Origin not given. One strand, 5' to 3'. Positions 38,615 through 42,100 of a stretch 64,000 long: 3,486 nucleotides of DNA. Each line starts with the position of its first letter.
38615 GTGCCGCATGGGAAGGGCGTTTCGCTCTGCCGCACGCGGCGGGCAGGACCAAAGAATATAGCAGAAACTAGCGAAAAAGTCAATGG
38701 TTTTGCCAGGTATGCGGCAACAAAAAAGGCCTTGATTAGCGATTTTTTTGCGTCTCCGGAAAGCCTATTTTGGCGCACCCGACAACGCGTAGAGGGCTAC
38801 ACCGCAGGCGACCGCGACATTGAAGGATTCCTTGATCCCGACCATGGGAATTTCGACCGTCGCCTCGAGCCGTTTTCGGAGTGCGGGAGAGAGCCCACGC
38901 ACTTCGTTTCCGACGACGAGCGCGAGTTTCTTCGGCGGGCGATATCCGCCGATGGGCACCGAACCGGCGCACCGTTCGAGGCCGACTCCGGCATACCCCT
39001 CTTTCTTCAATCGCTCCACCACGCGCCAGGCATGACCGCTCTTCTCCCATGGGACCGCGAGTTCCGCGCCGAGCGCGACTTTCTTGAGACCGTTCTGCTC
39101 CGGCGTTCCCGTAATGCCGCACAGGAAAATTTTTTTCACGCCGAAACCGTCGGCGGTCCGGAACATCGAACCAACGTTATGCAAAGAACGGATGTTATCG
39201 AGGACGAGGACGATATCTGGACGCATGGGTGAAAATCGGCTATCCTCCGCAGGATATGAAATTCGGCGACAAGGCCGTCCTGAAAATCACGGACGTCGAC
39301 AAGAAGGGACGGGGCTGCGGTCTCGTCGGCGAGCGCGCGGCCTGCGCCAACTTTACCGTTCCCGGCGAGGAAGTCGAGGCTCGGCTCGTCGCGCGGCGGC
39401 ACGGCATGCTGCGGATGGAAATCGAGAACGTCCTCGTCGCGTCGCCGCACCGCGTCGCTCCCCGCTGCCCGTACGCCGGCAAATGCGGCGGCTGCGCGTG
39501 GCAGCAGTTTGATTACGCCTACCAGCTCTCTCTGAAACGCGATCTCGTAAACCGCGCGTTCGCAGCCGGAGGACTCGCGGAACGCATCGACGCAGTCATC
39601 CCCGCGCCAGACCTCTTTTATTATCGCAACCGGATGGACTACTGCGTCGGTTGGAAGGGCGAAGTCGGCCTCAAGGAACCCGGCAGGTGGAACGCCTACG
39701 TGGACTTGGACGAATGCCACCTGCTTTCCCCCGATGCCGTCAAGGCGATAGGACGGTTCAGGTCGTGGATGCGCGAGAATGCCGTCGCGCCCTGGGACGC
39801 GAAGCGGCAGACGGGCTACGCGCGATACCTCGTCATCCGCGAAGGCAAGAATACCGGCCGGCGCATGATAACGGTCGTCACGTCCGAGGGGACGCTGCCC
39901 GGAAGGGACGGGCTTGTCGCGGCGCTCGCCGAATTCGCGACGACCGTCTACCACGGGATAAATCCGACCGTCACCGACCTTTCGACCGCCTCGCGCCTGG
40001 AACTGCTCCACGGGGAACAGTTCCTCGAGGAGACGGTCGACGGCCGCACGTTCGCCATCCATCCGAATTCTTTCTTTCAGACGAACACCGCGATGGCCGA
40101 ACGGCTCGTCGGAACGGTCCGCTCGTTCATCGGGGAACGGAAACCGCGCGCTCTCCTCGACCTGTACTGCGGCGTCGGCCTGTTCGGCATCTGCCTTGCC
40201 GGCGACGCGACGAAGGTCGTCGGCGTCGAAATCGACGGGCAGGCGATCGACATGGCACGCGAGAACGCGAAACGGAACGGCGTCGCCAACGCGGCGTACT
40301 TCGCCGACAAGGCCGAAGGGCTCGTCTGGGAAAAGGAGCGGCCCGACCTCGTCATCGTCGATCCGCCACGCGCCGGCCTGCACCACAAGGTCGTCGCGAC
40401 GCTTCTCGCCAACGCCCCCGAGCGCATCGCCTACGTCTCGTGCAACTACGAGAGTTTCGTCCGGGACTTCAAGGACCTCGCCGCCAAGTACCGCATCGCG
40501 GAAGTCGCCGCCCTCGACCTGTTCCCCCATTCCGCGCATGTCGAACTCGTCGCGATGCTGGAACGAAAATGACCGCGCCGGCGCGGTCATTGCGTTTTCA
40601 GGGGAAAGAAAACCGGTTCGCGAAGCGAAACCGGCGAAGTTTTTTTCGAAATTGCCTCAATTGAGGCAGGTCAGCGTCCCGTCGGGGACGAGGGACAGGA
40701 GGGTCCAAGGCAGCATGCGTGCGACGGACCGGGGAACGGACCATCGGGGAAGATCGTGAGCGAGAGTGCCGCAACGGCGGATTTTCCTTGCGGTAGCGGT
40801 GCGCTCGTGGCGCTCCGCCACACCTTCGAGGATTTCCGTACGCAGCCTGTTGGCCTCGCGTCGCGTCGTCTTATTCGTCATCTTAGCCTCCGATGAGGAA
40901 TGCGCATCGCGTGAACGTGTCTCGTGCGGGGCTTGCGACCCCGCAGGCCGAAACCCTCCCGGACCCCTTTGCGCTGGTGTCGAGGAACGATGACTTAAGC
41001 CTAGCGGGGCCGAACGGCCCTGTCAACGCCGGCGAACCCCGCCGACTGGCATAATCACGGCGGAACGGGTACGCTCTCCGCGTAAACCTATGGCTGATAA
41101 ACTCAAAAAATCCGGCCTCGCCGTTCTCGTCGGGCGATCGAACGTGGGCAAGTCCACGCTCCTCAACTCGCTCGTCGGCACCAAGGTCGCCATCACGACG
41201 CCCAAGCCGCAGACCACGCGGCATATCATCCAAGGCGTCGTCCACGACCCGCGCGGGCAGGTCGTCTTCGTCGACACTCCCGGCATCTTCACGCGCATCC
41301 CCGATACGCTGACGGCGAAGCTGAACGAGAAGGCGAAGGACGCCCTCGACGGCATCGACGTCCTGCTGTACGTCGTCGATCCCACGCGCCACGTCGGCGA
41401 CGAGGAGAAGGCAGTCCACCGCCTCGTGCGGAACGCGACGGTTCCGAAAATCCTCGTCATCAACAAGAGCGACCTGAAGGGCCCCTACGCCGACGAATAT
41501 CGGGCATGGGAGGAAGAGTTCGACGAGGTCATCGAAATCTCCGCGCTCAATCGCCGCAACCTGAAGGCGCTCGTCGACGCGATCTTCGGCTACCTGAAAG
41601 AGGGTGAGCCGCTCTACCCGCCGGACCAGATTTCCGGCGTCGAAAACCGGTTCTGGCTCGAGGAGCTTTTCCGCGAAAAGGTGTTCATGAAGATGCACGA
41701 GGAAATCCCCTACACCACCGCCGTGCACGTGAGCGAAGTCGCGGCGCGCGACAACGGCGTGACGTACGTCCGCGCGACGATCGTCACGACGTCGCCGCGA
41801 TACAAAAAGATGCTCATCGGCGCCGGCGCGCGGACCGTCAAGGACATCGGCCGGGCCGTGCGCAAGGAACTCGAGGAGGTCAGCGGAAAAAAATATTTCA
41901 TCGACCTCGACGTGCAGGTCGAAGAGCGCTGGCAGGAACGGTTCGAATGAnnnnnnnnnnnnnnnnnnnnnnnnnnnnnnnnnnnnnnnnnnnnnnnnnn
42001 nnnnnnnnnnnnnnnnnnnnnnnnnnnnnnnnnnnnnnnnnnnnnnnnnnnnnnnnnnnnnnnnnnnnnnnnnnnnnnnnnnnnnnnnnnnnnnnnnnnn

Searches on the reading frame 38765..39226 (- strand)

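Call 9: search_protein_families(library=pfam, proteins=[window:38765-39226:-], max_evalue=1)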
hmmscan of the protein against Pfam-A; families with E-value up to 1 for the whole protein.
window:38765-39226:- (153 aa): 1 family
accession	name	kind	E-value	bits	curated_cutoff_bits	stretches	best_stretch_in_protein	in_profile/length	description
PF00588.24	SpoU_methylase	-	7.1e-33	114.1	29.7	1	5-146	2-142/142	SpoU rRNA Methylase family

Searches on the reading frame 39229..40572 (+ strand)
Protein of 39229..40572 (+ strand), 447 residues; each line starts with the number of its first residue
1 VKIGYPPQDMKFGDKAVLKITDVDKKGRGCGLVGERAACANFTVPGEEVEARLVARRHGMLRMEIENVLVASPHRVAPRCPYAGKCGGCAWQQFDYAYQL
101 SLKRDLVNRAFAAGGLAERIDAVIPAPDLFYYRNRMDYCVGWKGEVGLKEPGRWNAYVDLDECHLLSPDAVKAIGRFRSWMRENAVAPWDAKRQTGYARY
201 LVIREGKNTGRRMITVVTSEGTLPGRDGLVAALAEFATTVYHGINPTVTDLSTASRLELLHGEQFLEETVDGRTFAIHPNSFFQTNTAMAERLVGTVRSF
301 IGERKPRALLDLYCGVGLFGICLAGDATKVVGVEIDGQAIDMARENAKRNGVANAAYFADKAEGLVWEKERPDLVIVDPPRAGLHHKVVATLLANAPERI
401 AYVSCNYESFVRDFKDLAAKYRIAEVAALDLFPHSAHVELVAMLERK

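Call 9: search_protein_families(library=pfam, proteins=[window:39229-40572:+], max_evalue=1)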
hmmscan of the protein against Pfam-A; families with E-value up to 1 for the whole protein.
window:39229-40572:+ (447 aa): 16 families
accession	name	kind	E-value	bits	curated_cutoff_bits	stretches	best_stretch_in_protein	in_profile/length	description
PF05958.17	tRNA_U5-meth_tr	-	5.7e-26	91.8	23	1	266-447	159-357/357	tRNA (Uracil-5-)-methyltransferase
PF05175.20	MTS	-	1.1e-09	38.6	23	1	305-399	31-129/170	Methyltransferase small domain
PF13649.12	Methyltransf_25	-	2e-07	32.1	27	1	310-377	2-70/97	Methyltransferase domain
PF06325.19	PrmA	-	6.6e-07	29.6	22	1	305-376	161-231/296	Ribosomal protein L11 methyltransferase (PrmA)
PF13847.12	Methyltransf_31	-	9.1e-07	29.1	27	1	308-378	6-81/145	Methyltransferase domain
PF03602.21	Cons_hypoth95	-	4.8e-06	26.8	24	1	307-394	43-137/182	Conserved hypothetical protein 95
PF02475.24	TRM5-TYW2_MTfase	-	5e-06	27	28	1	308-377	39-110/164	TRM5/TYW2 methyltransferase domain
PF01209.24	Ubie_methyltran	-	0.00028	20.8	20.1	1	299-377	41-122/233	ubiE/COQ5 methyltransferase family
PF09445.16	Methyltransf_15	-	0.0003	20.9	22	1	308-385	3-85/165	RNA cap guanine-N2 methyltransferase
PF08241.18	Methyltransf_11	-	0.0016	19.5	21.2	1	310-376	1-65/95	Methyltransferase domain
PF10672.15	Methyltrans_SAM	-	0.005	16.6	27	1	306-381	124-205/286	S-adenosylmethionine-dependent methyltransferase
PF01170.24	UPF0020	-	0.0055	16.9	22.3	1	327-380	76-130/197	RMKL-like, methyltransferase domain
PF08242.18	Methyltransf_12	-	0.077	14.2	30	1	310-356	1-49/98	Methyltransferase domain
PF13679.12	Methyltransf_32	-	0.11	12.9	27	1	297-361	17-87/143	Methyltransferase domain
PF01135.25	PCMT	-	0.17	12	20.3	1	257-356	25-127/210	Protein-L-isoaspartate(D-aspartate) O-methyltransferase (PCMT)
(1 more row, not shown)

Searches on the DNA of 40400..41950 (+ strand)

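Call 4: search_rna_families(source=window, start=40400, end=41300, threshold=evalue, max_evalue=10, show_alignments=3)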
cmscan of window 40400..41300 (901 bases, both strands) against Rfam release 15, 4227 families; matches with E-value up to 10: 1.
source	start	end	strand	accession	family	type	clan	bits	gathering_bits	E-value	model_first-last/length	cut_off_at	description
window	40675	40689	+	RF01716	PhotoRC-I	Cis-reg;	-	11.2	45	6.9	30-44/44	no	PhotoRC-I RNA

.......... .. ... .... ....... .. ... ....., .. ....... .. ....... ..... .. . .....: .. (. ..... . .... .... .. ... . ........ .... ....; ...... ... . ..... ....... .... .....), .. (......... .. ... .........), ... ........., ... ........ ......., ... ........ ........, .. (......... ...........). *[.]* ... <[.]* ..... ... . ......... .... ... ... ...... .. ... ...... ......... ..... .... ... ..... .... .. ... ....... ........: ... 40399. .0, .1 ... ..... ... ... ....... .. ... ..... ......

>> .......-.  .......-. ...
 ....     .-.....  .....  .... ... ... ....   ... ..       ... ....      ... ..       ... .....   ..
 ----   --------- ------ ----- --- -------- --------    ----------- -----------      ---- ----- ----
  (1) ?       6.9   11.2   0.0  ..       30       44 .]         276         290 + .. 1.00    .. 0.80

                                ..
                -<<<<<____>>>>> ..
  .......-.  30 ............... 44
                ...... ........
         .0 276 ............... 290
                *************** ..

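Call 88: search_rna_families(sources=[L001, L002, L009, L010, L011, L018, L020, L021, L022, L025], threshold=gathering)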
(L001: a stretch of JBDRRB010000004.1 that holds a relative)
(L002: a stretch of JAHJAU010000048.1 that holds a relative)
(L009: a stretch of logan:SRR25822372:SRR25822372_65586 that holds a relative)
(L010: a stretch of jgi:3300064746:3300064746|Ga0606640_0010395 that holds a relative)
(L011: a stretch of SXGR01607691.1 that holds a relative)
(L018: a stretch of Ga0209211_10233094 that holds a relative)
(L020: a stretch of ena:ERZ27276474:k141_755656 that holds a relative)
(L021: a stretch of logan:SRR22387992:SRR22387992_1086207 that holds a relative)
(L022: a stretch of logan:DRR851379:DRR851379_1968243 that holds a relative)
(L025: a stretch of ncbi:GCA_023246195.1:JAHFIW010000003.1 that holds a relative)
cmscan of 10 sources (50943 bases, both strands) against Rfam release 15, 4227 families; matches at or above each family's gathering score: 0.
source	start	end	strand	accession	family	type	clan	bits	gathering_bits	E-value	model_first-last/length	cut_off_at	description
